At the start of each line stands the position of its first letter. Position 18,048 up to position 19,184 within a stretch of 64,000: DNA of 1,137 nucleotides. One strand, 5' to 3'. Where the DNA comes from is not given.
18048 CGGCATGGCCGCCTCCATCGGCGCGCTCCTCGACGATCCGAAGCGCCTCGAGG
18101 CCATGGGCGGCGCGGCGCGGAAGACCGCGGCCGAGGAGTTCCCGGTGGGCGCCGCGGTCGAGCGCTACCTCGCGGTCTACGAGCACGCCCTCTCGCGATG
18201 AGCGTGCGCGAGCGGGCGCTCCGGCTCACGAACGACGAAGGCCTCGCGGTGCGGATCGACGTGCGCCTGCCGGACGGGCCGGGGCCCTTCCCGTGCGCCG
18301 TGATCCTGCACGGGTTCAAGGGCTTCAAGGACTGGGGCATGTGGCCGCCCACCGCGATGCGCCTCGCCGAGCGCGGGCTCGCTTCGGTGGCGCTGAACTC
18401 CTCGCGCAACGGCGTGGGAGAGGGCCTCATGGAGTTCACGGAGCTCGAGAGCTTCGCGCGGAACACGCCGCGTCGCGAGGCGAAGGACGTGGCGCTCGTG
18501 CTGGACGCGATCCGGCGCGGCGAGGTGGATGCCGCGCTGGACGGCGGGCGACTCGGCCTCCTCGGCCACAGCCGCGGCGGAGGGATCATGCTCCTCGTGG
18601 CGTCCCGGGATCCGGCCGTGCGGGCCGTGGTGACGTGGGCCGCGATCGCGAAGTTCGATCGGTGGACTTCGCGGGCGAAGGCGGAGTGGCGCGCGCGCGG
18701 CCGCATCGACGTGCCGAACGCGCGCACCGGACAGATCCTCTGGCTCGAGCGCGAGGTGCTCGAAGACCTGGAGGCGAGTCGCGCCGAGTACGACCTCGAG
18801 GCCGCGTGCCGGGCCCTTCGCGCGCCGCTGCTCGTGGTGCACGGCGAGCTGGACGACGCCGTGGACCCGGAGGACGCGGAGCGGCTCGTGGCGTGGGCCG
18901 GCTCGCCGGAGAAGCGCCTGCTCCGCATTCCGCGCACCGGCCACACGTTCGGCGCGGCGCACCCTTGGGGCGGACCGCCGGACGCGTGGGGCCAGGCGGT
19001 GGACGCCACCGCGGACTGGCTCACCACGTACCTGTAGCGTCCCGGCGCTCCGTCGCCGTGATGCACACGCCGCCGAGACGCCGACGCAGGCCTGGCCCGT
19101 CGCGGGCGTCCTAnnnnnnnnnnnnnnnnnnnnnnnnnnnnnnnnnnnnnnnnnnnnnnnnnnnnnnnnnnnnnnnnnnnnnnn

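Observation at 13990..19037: Complete bacillithiol operon (MT-bshC-bshB-bshA-hydrolase) with a coupled SAM-methyltransferase: predicted N-methyl-bacillithiol producer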

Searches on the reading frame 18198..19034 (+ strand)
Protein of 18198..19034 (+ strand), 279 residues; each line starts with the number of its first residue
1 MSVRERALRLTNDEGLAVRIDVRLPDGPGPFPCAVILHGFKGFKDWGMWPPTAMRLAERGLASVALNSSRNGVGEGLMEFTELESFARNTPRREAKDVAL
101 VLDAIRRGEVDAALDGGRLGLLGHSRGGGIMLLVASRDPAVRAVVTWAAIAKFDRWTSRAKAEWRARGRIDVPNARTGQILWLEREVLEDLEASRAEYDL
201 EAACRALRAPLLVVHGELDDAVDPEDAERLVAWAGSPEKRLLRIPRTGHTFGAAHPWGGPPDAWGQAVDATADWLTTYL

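Call 5: search_protein_families(library=ncbifam, proteins=[window:18198-19034:+], max_evalue=0.01)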
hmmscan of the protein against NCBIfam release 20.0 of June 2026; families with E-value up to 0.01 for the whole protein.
window:18198-19034:+ (279 aa): 8 families
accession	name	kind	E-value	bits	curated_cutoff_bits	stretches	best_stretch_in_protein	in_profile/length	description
NF047920.1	lactonase_UilS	equivalog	3.6e-10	40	400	1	17-153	10-134/285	UilS family quorum-quenching N-acyl-homoserine lactonase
NF007857.0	PRK10566.1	equivalog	8.3e-06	25.8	201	1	30-231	26-209/249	esterase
NF051488.1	bifunc_PcaDC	exception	4.8e-05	22.7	390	1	196-251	181-234/375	bifunctional 3-oxoadipate enol-lactonase/4-carboxymuconolactone decarboxylase PcaDC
NF051441.1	BisHyethTerphBdeA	equivalog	0.00015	21.2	520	1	100-153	150-204/305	bis(hydroxyethyl) terephthalate hydrolase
NF050058.1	e_dPHAscl_type1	hypoth_equivalog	0.00019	21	150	1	88-232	75-202/276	extracellular catalytic domain type 1 short-chain-length polyhydroxyalkanoate depolymerase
TIGR02427.1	protocat_pcaD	equivalog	0.00065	19.2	255.85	0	196-249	181-232/251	3-oxoadipate enol-lactonase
TIGR01738.1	bioH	equivalog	0.0013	18.4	206.95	0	121-155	69-104/245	pimeloyl-ACP methyl ester esterase BioH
TIGR03056.1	bchO_mg_che_rel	equivalog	0.0053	15.8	172.55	0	199-249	208-259/278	alpha/beta fold hydrolase BchO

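Call 6: search_protein_families(library=pfam, proteins=[window:18198-19034:+], max_evalue=0.01)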
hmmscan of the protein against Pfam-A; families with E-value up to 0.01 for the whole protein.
window:18198-19034:+ (279 aa): 10 families
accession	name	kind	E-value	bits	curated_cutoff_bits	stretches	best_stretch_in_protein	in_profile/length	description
PF12146.15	Hydrolase_4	-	2.5e-11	43.8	27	2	198-250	181-233/239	Serine aminopeptidase, S33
PF00561.26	Abhydrolase_1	-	4.1e-11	43.4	25.8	2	35-153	4-106/245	alpha/beta hydrolase fold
PF00326.27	Peptidase_S9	-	2e-08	34.4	22.6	1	84-250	34-188/213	Prolyl oligopeptidase family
PF02129.25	Peptidase_S15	-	1.9e-06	28.2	23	1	15-158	2-138/262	X-Pro dipeptidyl-peptidase (S15 family)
PF12740.14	PETase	-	4.2e-06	26.8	28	1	97-154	102-162/263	PET hydrolase-like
PF01738.24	DLH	-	3.3e-05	24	21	1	24-147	7-127/217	Dienelactone hydrolase family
PF10503.15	Esterase_PHB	-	0.0013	18.5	23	0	102-149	82-129/219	Esterase PHB depolymerase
PF07859.19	Abhydrolase_3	-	0.0021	18.3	25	1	96-223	50-180/210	alpha/beta hydrolase fold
PF20434.5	BD-FAE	-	0.0028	17.6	26.8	0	137-233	129-214/215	BD-FAE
PF08840.17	BAAT_C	-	0.0041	17.6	20.9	1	115-250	20-159/210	BAAT / Acyl-CoA thioester hydrolase C terminal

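Call 26: find_homologous_proteins(query=window:18198-19034:+, max_evalue=0.00001)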
Query window:18198-19034:+ (279 aa): 2869 proteins with E <= 0.00001 among 8000 candidates; the best 120 are listed.
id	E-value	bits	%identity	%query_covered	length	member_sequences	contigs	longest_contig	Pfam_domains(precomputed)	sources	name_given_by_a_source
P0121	1.9e-182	623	100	100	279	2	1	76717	PF02129.25,PF00326.28,PF12740.15,PF00561.27,PF12146.16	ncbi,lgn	ncbi:MAG: prolyl oligopeptidase family serine peptidase [bacterium]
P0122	2.0e-142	492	78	100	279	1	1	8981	PF00326.28,PF12740.15,PF01738.25,PF00561.27,PF12146.16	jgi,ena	jgi:dienelactone hydrolase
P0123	3.2e-139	481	77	100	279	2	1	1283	PF00326.28,PF12740.15,PF12697.14,PF01738.25,PF00561.27,PF12146.16,PF20434.6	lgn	-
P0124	3.2e-138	478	76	100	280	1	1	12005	PF00326.28,PF12740.15,PF01738.25,PF08840.18,PF00561.27,PF12146.16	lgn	-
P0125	5.9e-133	461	75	100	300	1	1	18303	PF02129.25,PF00326.28,PF12740.15,PF05448.19,PF01738.25,PF00561.27,PF12146.16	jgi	jgi:dienelactone hydrolase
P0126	2.8e-128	445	72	100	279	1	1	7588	PF00326.28,PF01738.25,PF00561.27,PF12146.16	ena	-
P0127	2.8e-127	442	72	100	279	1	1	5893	PF02129.25,PF00326.28,PF12740.15,PF06500.18,PF01738.25,PF00561.27,PF12146.16,PF20434.6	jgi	jgi:dienelactone hydrolase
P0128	1.4e-126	440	73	93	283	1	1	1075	PF00326.28,PF01738.25,PF00561.27,PF12146.16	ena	-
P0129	8.3e-126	437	71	100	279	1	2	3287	PF01738.25,PF00561.27,PF12146.16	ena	-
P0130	1.0e-125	437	69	100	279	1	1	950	PF00326.28,PF12740.15,PF12697.14,PF01738.25,PF08840.18,PF00561.27,PF12146.16,PF20434.6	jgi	jgi:dienelactone hydrolase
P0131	3.8e-123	429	70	99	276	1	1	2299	PF03403.20,PF00326.28,PF01738.25,PF00561.27,PF12146.16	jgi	jgi:dienelactone hydrolase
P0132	3.5e-122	425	68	100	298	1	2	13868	PF02129.25,PF00326.28,PF12740.15,PF01738.25,PF00561.27,PF12146.16,PF20434.6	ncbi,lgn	-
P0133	1.2e-121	424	66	100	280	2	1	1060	PF00326.28,PF12740.15,PF01738.25,PF00561.27,PF12146.16,PF20434.6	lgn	-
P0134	1.4e-121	423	68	99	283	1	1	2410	PF02129.25,PF00326.28,PF12740.15,PF01738.25,PF00561.27,PF12146.16,PF20434.6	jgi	jgi:dipeptidyl aminopeptidase/acylaminoacyl peptidase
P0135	2.3e-120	419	68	100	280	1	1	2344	PF00326.28,PF12697.14,PF01738.25,PF00561.27,PF12146.16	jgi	jgi:uncharacterized protein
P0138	1.0e-118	414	66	99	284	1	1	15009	PF02129.25,PF00326.28,PF12740.15,PF12697.14,PF01738.25,PF00561.27,PF12146.16,PF20434.6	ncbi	-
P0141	9.5e-118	411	68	100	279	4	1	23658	PF00326.28,PF12697.14,PF01738.25,PF00561.27,PF12146.16,PF20434.6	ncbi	ncbi:MAG: alpha/beta hydrolase family protein [Candidatus Eiseniibacteriota bacterium]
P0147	2.8e-115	403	64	97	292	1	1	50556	PF00326.28,PF05448.19,PF01738.25,PF00561.27,PF12146.16,PF20434.6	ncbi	-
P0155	6.4e-113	395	63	99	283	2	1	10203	PF00326.28,PF12697.14,PF01738.25,PF00561.27,PF12146.16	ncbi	-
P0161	1.2e-110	388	62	100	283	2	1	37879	PF00326.28,PF01738.25,PF00561.27,PF12146.16,PF20434.6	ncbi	-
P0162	3.3e-110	386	62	100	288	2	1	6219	PF00326.28,PF01738.25,PF00561.27,PF12146.16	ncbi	-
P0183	3.8e-101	356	63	96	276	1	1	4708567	PF02129.25,PF00326.28,PF12740.15,PF05448.19,PF12697.14,PF01738.25,PF00561.27,PF12146.16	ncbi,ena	-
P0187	2.6e-100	354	59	100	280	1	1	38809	PF02129.25,PF00756.27,PF00326.28,PF12740.15,PF12697.14,PF01738.25,PF00561.27,PF12146.16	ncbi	-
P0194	3.3e-90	320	53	100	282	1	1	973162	PF01738.25,PF00561.27,PF12146.16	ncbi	ncbi:MAG: dienelactone hydrolase family protein [bacterium]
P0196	9.7e-75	270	50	96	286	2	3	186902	PF00326.28,PF12697.14,PF01738.25,PF00561.27,PF12146.16,PF20434.6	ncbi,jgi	-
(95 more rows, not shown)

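Call 28: find_encoding_contigs(protein=P0183, flank=7000, max_places=1)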
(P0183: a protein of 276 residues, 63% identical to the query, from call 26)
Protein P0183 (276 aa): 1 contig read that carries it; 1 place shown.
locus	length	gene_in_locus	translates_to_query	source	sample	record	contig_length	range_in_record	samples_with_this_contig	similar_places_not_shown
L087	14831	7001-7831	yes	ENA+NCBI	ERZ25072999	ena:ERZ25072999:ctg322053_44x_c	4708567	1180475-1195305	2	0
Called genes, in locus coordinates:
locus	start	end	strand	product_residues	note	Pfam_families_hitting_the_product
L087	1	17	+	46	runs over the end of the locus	-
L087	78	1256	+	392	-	PF22113:Mtrc-MtrF_II-IV_dom (faint), PF13435:Cytochrome_C554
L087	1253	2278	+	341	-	-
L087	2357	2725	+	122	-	PF00072:Response_reg, PF06490:FleQ (weak)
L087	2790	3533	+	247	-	PF13489:Methyltransf_23 (weak), PF08003:Methyltransf_9 (weak), PF08241:Methyltransf_11, PF08242:Methyltransf_12 (weak), PF13649:Methyltransf_25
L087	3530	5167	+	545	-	PF10079:Rossmann-like_BshC, PF24850:CC_BshC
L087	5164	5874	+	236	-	PF02585:PIG-L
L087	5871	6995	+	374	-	PF13439:Glyco_transf_4, PF13477:Glyco_trans_4_2, PF13579:Glyco_trans_4_4, PF20706:GT4-conflict, PF00534:Glycos_transf_1, PF13692:Glyco_trans_1_4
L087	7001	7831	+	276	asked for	PF01738:DLH (weak), PF02129:Peptidase_S15 (weak), PF05448:AXE1 (faint), PF12146:Hydrolase_4, PF12740:PETase (weak), PF00561:Abhydrolase_1, PF12697:Abhydrolase_6, PF00326:Peptidase_S9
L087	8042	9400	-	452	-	PF01235:Na_Ala_symp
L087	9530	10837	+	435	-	-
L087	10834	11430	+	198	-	PF01243:PNPOx_N, PF10590:PNP_phzG_C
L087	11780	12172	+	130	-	PF13241:NAD_binding_7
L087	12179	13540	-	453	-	PF00890:FAD_binding_2 (weak), PF01266:DAO (weak), PF01593:Amino_oxidase, PF03486:HI0933_like (faint), PF07992:Pyr_redox_2 (faint), PF12831:FAD_oxidored, PF13450:NAD_binding_8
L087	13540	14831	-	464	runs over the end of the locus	PF04055:Radical_SAM, PF06969:HemN_C (weak)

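Call 29: find_encoding_contigs(protein=P0194, flank=7000, max_places=1)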
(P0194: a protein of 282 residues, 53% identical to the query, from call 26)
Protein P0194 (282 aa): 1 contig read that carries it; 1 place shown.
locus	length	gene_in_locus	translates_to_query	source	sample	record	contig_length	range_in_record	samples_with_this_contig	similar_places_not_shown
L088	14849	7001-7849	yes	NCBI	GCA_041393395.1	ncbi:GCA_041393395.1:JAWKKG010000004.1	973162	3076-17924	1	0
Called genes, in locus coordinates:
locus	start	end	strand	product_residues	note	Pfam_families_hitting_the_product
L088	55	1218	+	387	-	PF22113:Mtrc-MtrF_II-IV_dom (faint), PF13435:Cytochrome_C554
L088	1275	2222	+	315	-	-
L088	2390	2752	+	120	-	PF06490:FleQ (weak), PF00072:Response_reg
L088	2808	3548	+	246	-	PF13489:Methyltransf_23 (weak), PF01209:Ubie_methyltran, PF13847:Methyltransf_31, PF08241:Methyltransf_11, PF08242:Methyltransf_12, PF13649:Methyltransf_25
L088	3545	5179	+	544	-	PF10079:Rossmann-like_BshC, PF24850:CC_BshC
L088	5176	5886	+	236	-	PF02585:PIG-L, PF13439:Glyco_transf_4 (weak), PF13579:Glyco_trans_4_4 (weak)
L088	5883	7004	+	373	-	PF13439:Glyco_transf_4, PF13477:Glyco_trans_4_2, PF13579:Glyco_trans_4_4, PF20706:GT4-conflict, PF00534:Glycos_transf_1, PF13692:Glyco_trans_1_4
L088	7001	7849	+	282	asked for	PF01738:DLH (faint), PF00561:Abhydrolase_1 (weak), PF12146:Hydrolase_4 (faint)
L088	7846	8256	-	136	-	PF01641:SelR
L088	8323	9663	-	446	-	PF01235:Na_Ala_symp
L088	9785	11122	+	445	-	-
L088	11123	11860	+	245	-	PF13489:Methyltransf_23, PF13847:Methyltransf_31 (faint), PF08241:Methyltransf_11, PF08242:Methyltransf_12 (weak), PF13649:Methyltransf_25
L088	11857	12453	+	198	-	PF01243:PNPOx_N, PF12766:Pyridox_oxase_2 (weak), PF10590:PNP_phzG_C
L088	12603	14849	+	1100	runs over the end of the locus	PF28492:Beta_helix_4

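Call 30: find_encoding_contigs(protein=P0196, flank=7000, max_places=1)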
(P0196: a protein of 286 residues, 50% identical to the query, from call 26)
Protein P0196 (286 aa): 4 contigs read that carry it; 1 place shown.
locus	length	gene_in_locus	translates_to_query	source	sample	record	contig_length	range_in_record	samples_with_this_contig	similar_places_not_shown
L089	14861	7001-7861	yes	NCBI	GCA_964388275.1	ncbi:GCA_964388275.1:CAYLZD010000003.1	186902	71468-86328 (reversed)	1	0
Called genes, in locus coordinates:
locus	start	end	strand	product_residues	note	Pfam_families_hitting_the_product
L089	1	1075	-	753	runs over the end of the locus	PF00390:malic, PF03949:Malic_M, PF01515:PTA_PTB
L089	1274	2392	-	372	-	PF01075:Glyco_transf_9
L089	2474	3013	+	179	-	PF02870:Methyltransf_1N (weak), PF01035:DNA_binding_1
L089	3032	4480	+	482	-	PF00724:Oxidored_FMN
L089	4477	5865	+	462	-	-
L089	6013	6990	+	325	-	PF01916:DS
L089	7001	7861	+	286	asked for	PF01738:DLH (faint), PF20434:BD-FAE (faint), PF00561:Abhydrolase_1 (faint), PF12146:Hydrolase_4 (faint), PF12697:Abhydrolase_6, PF00326:Peptidase_S9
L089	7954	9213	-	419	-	PF14870:PSII_BNR, PF15902:Sortilin-Vps10 (faint), PF02012:BNR (faint), PF14870:PSII_BNR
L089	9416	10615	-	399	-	PF08442:ATP-grasp_2, PF13549:ATP-grasp_5 (faint), PF24948:Citrate_synth_N, PF00549:Ligase_CoA, PF19045:Ligase_CoA_2 (weak)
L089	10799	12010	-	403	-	PF01244:Peptidase_M19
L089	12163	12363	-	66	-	PF07432:Hc1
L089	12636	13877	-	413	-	PF01926:MMR_HSR1, PF18128:HydF_dimer, PF18133:HydF_tetramer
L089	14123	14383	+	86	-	PF01649:Ribosomal_S20p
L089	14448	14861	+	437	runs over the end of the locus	PF01595:CNNM, PF00571:CBS, PF03471:CorC_HlyC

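Call 31: search_solved_structures(query=window:18198-19034:+, max_evalue=0.01, show_alignments=2)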
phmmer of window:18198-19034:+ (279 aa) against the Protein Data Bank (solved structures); distinct sequences matched with E-value up to 0.01: 69 (the best 60 are shown).
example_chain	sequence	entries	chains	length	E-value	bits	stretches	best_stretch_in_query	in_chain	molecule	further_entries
7qjn_A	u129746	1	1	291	7e-43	150.3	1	1-272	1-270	Dienelactone hydrolase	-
7v8u_A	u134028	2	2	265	9.9e-24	87.4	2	8-148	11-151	Esterase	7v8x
7v8v_A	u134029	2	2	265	2.6e-23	86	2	8-148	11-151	esterase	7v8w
9pic_A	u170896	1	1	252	4.2e-14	55.8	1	19-276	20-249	Alpha/beta fold hydrolase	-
9pir_A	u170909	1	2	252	5.1e-14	55.5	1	19-276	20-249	Alpha/beta fold hydrolase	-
9pid_A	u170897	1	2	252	5.8e-13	52.1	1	19-276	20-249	Alpha/beta fold hydrolase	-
2jbw_A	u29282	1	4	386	1.6e-10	44.1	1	14-173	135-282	2,6-DIHYDROXY-PSEUDO-OXYNICOTINE HYDROLASE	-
7q4h_A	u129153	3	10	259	7.1e-08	35.4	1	7-253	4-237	Hydrolase_4 domain-containing protein | Serine aminopeptidase S33 domain-containing protein | Prolyl oligopeptidase family protein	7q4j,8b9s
9pjb_A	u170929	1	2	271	1e-07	34.8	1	31-231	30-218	MHETase MHT043-5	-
9h0z_A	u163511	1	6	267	1.1e-07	34.7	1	9-253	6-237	Serine aminopeptidase S33 domain-containing protein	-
5cml_A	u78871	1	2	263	1.9e-06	30.6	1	12-249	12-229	OsmC family protein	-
9w30_A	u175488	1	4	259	2.8e-06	30.1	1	26-236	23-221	Alpha/beta superfamily hydrolase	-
9jqw_A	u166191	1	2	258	3.3e-06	29.9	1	107-146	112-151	Leaf-branch compost cutinase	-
7z2u_A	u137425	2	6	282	5.4e-06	29.2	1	11-153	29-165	Ferulic acid esterase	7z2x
7z2v_A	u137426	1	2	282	1.4e-05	27.8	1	11-153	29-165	Ferulic acid esterase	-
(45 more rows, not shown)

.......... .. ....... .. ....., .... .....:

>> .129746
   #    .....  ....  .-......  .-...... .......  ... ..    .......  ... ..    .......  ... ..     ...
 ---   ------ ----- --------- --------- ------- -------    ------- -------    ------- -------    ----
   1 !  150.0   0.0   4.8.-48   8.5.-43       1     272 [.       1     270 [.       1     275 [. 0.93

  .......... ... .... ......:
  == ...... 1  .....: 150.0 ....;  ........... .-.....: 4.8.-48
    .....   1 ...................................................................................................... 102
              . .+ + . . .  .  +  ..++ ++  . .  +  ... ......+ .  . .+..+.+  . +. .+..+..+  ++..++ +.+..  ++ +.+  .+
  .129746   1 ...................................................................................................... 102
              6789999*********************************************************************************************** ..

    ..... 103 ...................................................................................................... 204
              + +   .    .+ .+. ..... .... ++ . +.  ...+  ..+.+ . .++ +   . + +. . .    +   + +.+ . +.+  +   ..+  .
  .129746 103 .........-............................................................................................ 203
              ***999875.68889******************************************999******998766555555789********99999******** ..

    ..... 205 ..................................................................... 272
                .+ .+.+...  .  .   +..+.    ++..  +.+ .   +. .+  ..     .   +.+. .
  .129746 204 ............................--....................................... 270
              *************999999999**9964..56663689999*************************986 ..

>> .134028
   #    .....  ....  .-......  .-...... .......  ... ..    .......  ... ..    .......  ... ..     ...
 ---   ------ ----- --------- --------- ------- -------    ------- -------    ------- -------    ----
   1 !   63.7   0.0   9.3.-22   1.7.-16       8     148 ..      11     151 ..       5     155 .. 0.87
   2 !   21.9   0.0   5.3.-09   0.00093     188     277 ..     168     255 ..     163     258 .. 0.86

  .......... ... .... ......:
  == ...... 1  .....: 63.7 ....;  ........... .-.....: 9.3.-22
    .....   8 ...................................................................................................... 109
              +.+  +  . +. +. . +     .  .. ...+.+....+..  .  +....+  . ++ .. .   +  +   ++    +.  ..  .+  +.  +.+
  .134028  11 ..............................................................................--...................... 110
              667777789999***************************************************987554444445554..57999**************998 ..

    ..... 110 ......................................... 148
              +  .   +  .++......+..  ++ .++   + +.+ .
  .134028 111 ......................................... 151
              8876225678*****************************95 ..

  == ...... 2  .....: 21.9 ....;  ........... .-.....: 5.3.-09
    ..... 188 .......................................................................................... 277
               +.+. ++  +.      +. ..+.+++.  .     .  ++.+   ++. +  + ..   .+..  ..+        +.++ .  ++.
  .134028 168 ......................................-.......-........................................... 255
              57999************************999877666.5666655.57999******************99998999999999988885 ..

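Call 55: predict_structure(alignment_id=A2)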
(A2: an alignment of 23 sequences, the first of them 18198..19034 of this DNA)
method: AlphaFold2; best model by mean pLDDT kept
length: 279 residues; sequences in the alignment: 23
mean_pLDDT: 93.5   pTM: 0.92
mean pLDDT of the five models: 93.5, 92.2, 91.6, 91.5, 91.1
residues with pLDDT >= 90: 231; 70-90: 45; 50-70: 2; < 50: 1
segments of 3 or more residues with pLDDT < 50: none
pLDDT, mean of each block of 10 residues (from residue 1): 80 96 94 95 81 95 96 82 93 97 98 97 97 98 98 94 97 81 96 96 98 96 95 97 95 81 96 98
secondary structure, 60 per line:
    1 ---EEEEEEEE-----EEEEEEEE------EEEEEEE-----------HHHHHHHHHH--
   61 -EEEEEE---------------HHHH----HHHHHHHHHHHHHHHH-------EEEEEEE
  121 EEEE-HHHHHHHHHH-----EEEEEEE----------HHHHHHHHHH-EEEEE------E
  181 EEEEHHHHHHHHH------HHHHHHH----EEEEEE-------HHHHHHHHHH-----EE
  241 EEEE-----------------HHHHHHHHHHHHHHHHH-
elements in order: E4-11 E17-24 E31-37 H49-58 E62-67 H83-86 H91-106 E114-124 H126-135 E141-147 H158-167 E169-173 E180-184 H185-193 H200-206 E211-216 H224-233 E239-244 H262-278

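Call 58: fold_search(model_id=the predicted structure, library=pdb)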
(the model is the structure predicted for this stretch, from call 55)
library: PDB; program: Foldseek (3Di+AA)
matches with E <= 10: 1954; with E <= 0.001: 1748
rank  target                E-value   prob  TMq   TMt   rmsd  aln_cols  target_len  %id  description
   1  7qjn                  2.6e-28  1.00  0.93  0.93   1.5       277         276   34  Crystal structure of an alpha/beta-hydrolase enzyme from Candidatus Kryptobacter tengchongensis (306) (released 2022-12-28)
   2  7v8v                  5.2e-22  1.00  0.78  0.87   4.3       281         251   26  Crystal structure of PsEst3 S128A mutant (released 2022-08-31)
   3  7v8w                  9.0e-22  1.00  0.79  0.86   4.8       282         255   26  Crystal structure of PsEst3 S128A variant complexed with malonate (released 2022-08-31)
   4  7v8u                  1.1e-21  1.00  0.79  0.85   4.3       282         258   26  Crystal structure of PsEst3 wild-type (released 2022-08-31)
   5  7v8x                  5.3e-21  1.00  0.79  0.87   3.6       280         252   26  Crystal structure of PsEst3 complexed with Phenylmethylsulfonyl fluoride (PMSF) (released 2022-08-31)
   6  7q4j_A                2.7e-19  1.00  0.80  0.86   3.1       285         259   22  A thermostable lipase from Thermoanaerobacter thermohydrosulfuricus in complex a monoacylglycerol intermediate (released 2023-05-10)
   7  8b4u                  9.2e-19  1.00  0.78  0.81   3.4       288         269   18  The crystal structure of PET46, a PETase enzyme from Candidatus bathyarchaeota (released 2023-08-23)
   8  7d79_B                1.6e-18  1.00  0.77  0.74   3.8       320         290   16  The structure of DcsB complex with its substrate analogue (released 2021-01-27)
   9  7z2v_B                2.3e-18  1.00  0.78  0.82   3.6       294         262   19  Ferulic acid esterase variant S114A from Lactobacillus buchneri (released 2022-11-30)
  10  6eic_B                3.1e-18  1.00  0.73  0.73   4.4       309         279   21  Crystal structure of Rv0183, a Monoglyceride Lipase from Mycobacterium Tuberculosis (released 2018-06-27)
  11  7z2x_A                3.3e-18  1.00  0.79  0.83   3.4       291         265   20  Wild-type ferulic acid esterase from Lactobacillus buchneri (released 2022-11-30)
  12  7d79_A                3.3e-18  1.00  0.76  0.73   3.9       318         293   17  The structure of DcsB complex with its substrate analogue (released 2021-01-27)
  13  7z2u_A                4.2e-18  1.00  0.77  0.82   3.5       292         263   19  Wild-type ferulic acid esterase from Lactobacillus buchneri in complex with ferulate (released 2022-11-30)
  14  7z2v_A                7.8e-18  1.00  0.77  0.82   3.5       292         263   19  Ferulic acid esterase variant S114A from Lactobacillus buchneri (released 2022-11-30)
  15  7ozm                  1.1e-17  1.00  0.77  0.77   3.6       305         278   20  Crystal Structure of mtbMGL K74A (Closed Cap Conformation) (released 2021-09-15)
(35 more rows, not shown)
